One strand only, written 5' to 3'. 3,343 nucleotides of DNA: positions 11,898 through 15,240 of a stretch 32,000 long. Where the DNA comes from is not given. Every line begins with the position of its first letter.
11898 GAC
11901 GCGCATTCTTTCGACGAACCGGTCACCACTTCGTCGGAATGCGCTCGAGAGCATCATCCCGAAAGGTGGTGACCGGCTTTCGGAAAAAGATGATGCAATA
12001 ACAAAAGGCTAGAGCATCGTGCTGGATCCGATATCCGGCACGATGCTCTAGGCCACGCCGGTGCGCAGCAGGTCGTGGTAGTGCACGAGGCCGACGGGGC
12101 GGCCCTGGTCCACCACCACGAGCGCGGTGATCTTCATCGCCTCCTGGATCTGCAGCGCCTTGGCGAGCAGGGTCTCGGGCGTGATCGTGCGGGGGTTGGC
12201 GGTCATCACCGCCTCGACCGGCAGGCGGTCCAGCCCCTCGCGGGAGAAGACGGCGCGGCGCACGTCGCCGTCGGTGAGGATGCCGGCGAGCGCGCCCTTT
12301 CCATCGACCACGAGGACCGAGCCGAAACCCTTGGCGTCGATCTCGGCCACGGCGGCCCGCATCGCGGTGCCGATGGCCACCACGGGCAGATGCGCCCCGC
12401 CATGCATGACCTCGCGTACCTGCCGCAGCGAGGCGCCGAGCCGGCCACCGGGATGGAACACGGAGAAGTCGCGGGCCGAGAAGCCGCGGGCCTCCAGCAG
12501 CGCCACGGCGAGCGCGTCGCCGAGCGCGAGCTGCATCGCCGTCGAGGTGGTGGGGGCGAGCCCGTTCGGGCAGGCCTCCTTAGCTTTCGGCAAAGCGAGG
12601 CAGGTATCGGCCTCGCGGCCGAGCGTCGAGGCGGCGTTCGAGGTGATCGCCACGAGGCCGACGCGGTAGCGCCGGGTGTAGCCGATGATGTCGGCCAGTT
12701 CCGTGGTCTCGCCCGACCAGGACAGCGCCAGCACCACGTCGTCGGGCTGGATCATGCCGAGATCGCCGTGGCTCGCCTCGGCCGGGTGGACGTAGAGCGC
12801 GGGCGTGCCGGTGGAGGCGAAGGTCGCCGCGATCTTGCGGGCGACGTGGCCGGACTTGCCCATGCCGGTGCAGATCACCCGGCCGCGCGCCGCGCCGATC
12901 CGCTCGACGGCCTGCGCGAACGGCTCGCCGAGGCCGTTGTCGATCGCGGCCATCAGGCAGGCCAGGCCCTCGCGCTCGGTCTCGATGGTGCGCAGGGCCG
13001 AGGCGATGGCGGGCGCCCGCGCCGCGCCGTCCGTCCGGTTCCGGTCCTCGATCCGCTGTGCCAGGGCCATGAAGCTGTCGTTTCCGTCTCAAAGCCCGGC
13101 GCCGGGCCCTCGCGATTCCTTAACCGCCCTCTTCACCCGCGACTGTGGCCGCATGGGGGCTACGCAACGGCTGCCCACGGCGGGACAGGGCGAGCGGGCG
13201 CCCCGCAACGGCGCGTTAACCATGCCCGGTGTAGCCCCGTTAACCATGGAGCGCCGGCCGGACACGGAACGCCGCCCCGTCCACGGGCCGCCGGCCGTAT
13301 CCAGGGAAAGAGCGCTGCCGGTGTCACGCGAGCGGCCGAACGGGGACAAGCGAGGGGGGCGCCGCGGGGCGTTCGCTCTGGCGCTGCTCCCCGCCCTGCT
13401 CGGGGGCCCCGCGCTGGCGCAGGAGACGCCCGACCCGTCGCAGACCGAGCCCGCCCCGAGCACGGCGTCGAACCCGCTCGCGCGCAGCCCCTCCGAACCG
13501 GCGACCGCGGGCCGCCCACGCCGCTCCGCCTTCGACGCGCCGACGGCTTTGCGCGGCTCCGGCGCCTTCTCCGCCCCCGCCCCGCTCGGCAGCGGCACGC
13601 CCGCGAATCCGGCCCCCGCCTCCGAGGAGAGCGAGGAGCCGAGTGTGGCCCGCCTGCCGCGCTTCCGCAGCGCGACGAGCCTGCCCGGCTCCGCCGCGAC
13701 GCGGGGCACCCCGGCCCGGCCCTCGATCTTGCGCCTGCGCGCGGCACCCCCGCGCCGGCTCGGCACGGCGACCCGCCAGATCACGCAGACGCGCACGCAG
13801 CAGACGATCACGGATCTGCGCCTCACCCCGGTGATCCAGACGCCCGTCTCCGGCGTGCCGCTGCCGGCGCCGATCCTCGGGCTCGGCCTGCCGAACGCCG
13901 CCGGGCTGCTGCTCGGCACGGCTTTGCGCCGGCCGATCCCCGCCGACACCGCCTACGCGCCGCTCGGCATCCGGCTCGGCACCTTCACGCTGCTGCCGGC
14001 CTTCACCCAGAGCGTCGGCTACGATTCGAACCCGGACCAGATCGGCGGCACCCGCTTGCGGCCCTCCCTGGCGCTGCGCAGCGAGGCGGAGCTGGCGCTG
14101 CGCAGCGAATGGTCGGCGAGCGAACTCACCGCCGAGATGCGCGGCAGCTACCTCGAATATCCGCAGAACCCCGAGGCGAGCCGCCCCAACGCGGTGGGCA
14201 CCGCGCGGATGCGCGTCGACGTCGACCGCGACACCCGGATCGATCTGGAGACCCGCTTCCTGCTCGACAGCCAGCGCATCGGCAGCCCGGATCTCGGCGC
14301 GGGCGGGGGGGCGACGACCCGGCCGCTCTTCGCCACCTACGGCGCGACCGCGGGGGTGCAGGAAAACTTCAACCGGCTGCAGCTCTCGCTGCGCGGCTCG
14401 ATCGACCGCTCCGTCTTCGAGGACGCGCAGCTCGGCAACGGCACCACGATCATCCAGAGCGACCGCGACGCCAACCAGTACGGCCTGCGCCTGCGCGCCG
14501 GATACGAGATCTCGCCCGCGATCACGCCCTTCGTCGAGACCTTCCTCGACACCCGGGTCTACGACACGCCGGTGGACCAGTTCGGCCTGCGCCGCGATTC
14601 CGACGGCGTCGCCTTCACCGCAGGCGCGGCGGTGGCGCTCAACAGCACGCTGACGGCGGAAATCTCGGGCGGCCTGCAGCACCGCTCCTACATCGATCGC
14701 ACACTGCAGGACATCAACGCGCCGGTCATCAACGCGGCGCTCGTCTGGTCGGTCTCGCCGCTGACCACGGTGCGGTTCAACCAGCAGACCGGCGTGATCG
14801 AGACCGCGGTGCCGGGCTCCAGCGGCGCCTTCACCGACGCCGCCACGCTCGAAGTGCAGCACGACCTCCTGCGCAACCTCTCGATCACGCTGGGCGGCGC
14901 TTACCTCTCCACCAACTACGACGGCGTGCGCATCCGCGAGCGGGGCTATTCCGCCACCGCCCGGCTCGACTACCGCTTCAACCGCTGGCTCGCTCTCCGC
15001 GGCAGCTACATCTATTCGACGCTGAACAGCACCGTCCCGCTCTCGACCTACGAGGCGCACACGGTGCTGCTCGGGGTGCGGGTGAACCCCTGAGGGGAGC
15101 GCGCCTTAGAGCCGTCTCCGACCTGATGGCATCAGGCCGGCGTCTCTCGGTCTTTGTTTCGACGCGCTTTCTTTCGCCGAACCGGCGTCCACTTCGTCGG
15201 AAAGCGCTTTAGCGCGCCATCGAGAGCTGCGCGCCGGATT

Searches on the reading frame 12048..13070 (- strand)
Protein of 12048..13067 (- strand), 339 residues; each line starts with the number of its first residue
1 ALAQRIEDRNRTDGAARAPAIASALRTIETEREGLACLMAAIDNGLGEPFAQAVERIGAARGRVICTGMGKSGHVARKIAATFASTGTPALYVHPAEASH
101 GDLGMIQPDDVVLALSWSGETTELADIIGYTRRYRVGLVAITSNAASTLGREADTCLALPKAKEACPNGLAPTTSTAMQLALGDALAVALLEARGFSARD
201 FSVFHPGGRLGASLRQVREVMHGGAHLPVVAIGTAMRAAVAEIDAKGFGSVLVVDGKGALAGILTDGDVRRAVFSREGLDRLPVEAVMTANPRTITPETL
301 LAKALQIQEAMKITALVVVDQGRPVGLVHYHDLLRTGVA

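Call 79: search_protein_families(library=pfam, max_evalue=0.001, proteins=[window:12048-13067:-])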
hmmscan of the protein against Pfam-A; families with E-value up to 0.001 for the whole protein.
window:12048-13067:- (339 aa): 3 families
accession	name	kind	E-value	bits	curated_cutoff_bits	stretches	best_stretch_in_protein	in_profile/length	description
PF01380.27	SIS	-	6e-27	94.5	25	1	62-189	6-131/131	SIS domain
PF00571.33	CBS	-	9.9e-18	64.7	24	2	284-335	1-53/57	CBS domain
PF02875.26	Mur_ligase_C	-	0.00086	20.6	28.4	0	13-114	17-123/127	Mur ligase, glutamate ligase domain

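Call 92: find_encoding_contigs(protein=window:12048-13067:-, flank=6000, max_places=10)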
Protein window:12048-13067:- (339 aa): no gene with exactly this product is on record in the collection.

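Call 93: find_encoding_contigs(protein=window:12051-13070:-, flank=6000, max_places=10)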
Protein window:12051-13070:- (340 aa): 13 contigs read that carry it; 9 places shown.
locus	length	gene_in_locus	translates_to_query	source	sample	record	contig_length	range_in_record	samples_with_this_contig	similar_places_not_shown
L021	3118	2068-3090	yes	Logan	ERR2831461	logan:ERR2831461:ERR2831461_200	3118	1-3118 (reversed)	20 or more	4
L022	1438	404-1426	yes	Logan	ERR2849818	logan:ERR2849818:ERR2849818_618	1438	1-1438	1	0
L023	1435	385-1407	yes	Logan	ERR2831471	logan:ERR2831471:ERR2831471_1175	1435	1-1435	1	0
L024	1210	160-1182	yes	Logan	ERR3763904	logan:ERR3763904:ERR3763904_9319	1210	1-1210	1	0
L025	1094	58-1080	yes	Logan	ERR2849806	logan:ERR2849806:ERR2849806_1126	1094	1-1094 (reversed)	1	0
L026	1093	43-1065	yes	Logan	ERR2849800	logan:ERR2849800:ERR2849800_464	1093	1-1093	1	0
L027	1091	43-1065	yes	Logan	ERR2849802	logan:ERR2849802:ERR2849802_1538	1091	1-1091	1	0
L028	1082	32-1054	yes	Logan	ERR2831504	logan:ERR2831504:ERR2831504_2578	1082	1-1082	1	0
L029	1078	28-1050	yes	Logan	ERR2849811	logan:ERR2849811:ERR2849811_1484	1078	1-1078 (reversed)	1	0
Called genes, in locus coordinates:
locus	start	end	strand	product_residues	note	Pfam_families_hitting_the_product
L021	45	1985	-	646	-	PF10082:BBP2_2, PF13505:OMP_b-brl (faint)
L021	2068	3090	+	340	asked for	PF01380:SIS, PF00571:CBS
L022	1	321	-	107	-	?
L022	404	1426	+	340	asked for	PF01380:SIS, PF00571:CBS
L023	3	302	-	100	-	?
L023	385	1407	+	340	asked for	PF01380:SIS, PF00571:CBS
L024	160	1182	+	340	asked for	PF01380:SIS, PF00571:CBS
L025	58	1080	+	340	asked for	PF01380:SIS, PF00571:CBS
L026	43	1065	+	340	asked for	PF01380:SIS, PF00571:CBS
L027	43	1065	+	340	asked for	PF01380:SIS, PF00571:CBS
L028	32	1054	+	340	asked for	PF01380:SIS, PF00571:CBS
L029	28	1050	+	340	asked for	PF01380:SIS, PF00571:CBS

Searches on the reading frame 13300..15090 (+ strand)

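Call 79: search_protein_families(library=pfam, max_evalue=0.001, proteins=[window:13300-15090:+])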
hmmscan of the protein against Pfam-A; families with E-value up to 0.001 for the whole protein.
window:13300-15090:+ (597 aa): 2 families
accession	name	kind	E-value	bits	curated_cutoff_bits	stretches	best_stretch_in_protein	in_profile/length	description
PF10082.15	BBP2_2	-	5.7e-103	345.1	23.7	1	218-595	2-376/378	Putative beta-barrel porin 2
PF13505.12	OMP_b-brl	-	8.8e-06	26.4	28.7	0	347-480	44-170/175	Outer membrane protein beta-barrel domain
